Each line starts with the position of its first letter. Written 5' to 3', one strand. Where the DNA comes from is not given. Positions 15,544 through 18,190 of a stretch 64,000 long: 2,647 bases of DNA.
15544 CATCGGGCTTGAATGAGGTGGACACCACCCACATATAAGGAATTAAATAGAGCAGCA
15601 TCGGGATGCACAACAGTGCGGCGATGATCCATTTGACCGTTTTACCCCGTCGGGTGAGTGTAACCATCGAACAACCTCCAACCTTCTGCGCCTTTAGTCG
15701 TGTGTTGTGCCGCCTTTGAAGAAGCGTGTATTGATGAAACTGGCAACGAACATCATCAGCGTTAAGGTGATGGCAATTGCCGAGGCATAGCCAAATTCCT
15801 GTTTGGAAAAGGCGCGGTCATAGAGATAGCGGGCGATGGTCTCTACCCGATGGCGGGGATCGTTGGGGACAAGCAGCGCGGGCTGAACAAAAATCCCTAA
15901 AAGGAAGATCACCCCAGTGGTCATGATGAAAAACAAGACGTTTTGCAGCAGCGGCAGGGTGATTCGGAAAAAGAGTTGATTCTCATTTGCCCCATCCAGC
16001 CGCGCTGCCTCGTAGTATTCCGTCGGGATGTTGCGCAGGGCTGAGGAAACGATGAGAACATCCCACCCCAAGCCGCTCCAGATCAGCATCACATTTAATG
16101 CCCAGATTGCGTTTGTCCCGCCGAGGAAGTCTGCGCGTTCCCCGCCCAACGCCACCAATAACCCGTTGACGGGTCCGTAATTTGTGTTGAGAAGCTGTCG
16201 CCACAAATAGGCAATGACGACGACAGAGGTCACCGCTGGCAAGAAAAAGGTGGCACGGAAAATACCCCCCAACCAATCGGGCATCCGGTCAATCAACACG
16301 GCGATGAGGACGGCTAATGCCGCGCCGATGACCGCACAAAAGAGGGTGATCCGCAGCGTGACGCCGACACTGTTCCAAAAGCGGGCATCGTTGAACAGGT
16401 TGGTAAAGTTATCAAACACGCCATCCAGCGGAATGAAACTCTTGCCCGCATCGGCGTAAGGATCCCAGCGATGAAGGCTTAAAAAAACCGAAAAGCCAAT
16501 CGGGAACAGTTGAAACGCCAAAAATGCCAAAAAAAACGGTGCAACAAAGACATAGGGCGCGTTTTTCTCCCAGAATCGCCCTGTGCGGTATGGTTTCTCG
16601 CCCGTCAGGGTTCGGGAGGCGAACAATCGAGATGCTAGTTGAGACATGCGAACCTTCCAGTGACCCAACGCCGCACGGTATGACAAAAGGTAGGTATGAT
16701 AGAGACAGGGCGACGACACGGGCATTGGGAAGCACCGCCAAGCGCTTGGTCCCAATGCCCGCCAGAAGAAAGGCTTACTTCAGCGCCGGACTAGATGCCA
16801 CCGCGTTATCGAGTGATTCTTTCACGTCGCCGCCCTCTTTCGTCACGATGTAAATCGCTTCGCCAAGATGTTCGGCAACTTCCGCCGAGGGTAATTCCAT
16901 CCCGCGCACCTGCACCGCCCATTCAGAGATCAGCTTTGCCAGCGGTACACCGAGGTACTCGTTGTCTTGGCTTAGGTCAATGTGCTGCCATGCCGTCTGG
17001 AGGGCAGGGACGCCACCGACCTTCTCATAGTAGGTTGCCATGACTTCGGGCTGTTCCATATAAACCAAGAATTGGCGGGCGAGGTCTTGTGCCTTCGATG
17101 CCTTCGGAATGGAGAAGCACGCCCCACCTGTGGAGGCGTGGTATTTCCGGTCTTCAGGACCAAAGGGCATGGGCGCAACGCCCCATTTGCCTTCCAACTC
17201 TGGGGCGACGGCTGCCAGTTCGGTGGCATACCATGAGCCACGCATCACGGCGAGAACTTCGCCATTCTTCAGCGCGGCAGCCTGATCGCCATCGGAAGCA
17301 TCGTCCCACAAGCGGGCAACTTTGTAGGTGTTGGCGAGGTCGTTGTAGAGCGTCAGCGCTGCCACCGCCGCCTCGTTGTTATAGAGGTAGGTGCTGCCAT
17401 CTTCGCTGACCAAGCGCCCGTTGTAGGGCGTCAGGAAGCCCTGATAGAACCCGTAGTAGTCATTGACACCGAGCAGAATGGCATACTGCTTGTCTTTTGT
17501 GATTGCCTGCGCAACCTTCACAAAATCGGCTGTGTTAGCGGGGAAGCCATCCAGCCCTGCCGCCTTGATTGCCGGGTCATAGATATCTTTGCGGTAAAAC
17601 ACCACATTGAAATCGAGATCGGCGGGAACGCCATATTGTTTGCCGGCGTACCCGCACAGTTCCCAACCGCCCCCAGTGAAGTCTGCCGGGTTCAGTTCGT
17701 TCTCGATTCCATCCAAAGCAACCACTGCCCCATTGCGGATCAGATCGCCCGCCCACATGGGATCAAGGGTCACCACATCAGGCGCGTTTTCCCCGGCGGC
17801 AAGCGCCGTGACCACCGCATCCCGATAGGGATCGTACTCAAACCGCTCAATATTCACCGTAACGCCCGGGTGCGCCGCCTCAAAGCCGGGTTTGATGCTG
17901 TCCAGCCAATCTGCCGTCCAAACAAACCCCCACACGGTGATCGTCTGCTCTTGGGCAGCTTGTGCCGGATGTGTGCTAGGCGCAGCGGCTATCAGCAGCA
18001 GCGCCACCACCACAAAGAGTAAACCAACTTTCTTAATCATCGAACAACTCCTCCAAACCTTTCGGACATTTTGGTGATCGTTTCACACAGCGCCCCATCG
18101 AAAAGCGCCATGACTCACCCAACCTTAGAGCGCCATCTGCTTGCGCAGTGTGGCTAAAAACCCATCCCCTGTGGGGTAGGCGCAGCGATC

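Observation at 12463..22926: PTS-independent beta-glucoside/cellodextrin operon: secreted GH9 + ABC importer + BadF-type kinase + two ChbF-like GH4 6-phospho-beta-glucosidases + ROK repressor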

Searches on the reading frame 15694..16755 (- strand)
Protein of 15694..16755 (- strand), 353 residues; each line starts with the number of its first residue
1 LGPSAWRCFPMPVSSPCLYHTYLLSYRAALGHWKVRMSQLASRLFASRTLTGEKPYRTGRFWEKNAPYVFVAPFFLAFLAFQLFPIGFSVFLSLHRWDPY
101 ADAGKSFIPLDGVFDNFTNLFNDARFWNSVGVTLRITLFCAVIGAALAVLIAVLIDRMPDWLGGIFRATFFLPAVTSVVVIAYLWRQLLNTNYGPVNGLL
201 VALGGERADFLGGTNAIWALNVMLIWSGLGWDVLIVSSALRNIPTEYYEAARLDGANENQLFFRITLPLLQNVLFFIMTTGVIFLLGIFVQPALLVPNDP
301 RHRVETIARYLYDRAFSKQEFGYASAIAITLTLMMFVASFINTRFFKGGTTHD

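Call 3: search_protein_families(library=pfam, proteins=[window:15694-16755:-])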
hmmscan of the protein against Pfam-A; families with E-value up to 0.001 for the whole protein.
window:15694-16755:- (353 aa): 1 family
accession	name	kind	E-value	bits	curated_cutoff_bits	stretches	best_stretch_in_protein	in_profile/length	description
PF00528.27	BPD_transp_1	-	1.3e-14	54.7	26.4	1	149-345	2-178/184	Binding-protein-dependent transport system inner membrane component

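Call 4: search_protein_families(library=ncbifam, proteins=[window:15694-16755:-])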
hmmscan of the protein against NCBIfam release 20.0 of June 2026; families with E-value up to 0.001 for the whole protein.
window:15694-16755:- (353 aa): 16 families
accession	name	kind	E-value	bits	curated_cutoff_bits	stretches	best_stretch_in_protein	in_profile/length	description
NF007852.0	PRK10561.1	equivalog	1.3e-23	84.3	335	1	61-346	8-288/295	sn-glycerol-3-phosphate ABC transporter permease UgpA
NF040931.1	ABC_arch_GlcT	equivalog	4e-22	79.2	360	1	76-335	6-260/278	glucose ABC transporter permease GlcT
NF008232.0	PRK10999.1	equivalog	7.4e-16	57.9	392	1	115-345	268-514/520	maltose ABC transporter permease MalF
NF007963.0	PRK10683.1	equivalog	1.9e-11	44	489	1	108-338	77-301/317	putrescine ABC transporter permease PotH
NF007044.0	PRK09497.1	equivalog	2.5e-11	43.6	348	1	105-342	41-271/285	spermidine/putrescine ABC transporter permease PotB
TIGR03262.1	PhnU2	equivalog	7.3e-09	34.8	593.25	1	105-340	28-251/546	putative 2-aminoethylphosphonate ABC transporter permease subunit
NF043074.1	MMSYN1_0196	equivalog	9.2e-07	28.4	350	1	107-341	44-258/277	spermidine/putrescine ABC transporter permease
NF006939.0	PRK09421.1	equivalog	6.5e-06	25.7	262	1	126-313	8-188/230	molybdate ABC transporter permease subunit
TIGR02141.1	modB_ABC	equivalog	1.4e-05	24.8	182.6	1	132-338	2-201/208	molybdate ABC transporter permease subunit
TIGR02139.1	permease_CysT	equivalog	3.1e-05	23.7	246.1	1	114-338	36-251/265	sulfate ABC transporter permease subunit CysT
TIGR01097.1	PhnE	equivalog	3.2e-05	23.5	216.7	1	69-170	8-104/252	phosphonate ABC transporter, permease protein PhnE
NF040932.1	ABC_arch_GlcU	equivalog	3.6e-05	23.5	340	1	191-338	108-255/272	glucose ABC transporter permease GlcU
NF011624.0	PRK15050.1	equivalog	4.2e-05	22.8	247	1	106-345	58-284/297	2-aminoethylphosphonate ABC transporter permease subunit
TIGR00969.1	3a0106s02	subfamily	0.00011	21.8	240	1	115-337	48-261/272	sulfate ABC transporter permease subunit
TIGR01581.1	Mo_ABC_porter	hypoth_equivalog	0.00018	21.1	210.3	1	228-338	114-222/225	ABC transporter permease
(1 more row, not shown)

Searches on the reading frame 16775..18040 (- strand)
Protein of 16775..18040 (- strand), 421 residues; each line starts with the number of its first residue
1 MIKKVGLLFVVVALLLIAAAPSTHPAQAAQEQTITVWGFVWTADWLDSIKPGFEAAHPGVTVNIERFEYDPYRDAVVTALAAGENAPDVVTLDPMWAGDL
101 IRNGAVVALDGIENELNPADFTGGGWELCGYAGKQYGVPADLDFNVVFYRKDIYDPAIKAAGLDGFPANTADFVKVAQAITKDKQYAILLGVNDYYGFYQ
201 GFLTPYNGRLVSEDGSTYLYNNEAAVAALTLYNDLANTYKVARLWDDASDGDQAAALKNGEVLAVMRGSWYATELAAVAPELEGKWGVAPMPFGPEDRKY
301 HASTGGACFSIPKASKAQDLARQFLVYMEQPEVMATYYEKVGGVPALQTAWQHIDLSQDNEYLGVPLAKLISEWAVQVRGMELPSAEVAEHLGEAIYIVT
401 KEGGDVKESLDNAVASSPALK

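Call 3: search_protein_families(library=pfam, proteins=[window:16775-18040:-])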
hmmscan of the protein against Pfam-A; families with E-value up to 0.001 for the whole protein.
window:16775-18040:- (421 aa): 2 families
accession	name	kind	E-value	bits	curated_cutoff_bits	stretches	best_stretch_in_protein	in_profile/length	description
PF01547.30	SBP_bac_1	-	8.8e-36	124.9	26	1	45-334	9-306/307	Bacterial extracellular solute-binding protein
PF13416.11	SBP_bac_8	-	1.2e-33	117.5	27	1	53-360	6-275/279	Bacterial extracellular solute-binding protein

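Call 4: search_protein_families(library=ncbifam, proteins=[window:16775-18040:-])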
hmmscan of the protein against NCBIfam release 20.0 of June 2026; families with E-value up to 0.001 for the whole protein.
window:16775-18040:- (421 aa): 3 families
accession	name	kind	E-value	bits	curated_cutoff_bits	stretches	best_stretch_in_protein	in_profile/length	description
NF053763.1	ABCarbgalBndGanS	equivalog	8e-14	51.2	700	1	12-415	12-409/420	galactooligosaccharide ABC transporter substrate-binding protein GanS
TIGR03850.1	bind_CPR_0540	equivalog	1.7e-12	46.7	299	1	220-358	235-374/437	carbohydrate ABC transporter substrate-binding protein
NF007011.0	PRK09474.1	equivalog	1.8e-07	30.3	291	1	10-328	8-310/396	maltose/maltodextrin ABC transporter substrate-binding protein MalE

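Call 67: search_solved_structures(query=window:16775-18040:-, max_evalue=0.00001)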
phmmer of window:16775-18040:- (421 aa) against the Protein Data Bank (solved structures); distinct sequences matched with E-value up to 0.00001: 48.
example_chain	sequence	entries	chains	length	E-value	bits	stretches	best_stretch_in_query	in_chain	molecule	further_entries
5ysb_A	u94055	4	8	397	1.4e-25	93.3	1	27-411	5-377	Lin1841 protein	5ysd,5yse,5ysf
3uor_A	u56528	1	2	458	8.4e-24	87.4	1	31-359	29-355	ABC transporter sugar binding protein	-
3k01_A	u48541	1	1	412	2.5e-22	82.5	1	23-362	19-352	Acarbose/maltose binding protein GacH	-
3jzj_A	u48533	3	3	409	9.9e-22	80.6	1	33-362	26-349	Acarbose/maltose binding protein GacH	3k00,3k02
5ci5_A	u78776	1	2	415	1.4e-18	70.2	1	30-346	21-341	Extracellular solute-binding protein family 1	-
6dtq_A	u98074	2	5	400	5e-15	58.5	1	71-326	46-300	maltose-binding protein MalE3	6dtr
4rk2_A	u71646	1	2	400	1.4e-13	53.8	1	29-351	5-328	Putative sugar ABC transporter, substrate-binding protein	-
1eu8_A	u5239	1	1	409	1.5e-13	53.6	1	48-345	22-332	TREHALOSE/MALTOSE BINDING PROTEIN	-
6q5g_A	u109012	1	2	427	6.9e-13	51.5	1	22-348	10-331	Sugar ABC transporter substrate-binding protein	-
6h0h_A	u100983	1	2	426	7.6e-13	51.3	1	22-348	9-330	Probable solute binding protein of ABC transporter system for sugars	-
9xf5_A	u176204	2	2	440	9.9e-13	50.9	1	46-282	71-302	ABC transporter substrate-binding protein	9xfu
4r9f_A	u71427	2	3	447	2.1e-12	49.9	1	28-351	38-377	MBP1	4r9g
3quf_A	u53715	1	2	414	2.4e-11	46.4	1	46-342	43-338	Extracellular solute-binding protein, family 1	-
7x0i_A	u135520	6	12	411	4.5e-11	45.5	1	44-352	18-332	CbpB | CpbB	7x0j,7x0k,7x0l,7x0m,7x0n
8art_A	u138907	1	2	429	4.8e-11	45.4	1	13-347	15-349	Putative secreted maltose-binding protein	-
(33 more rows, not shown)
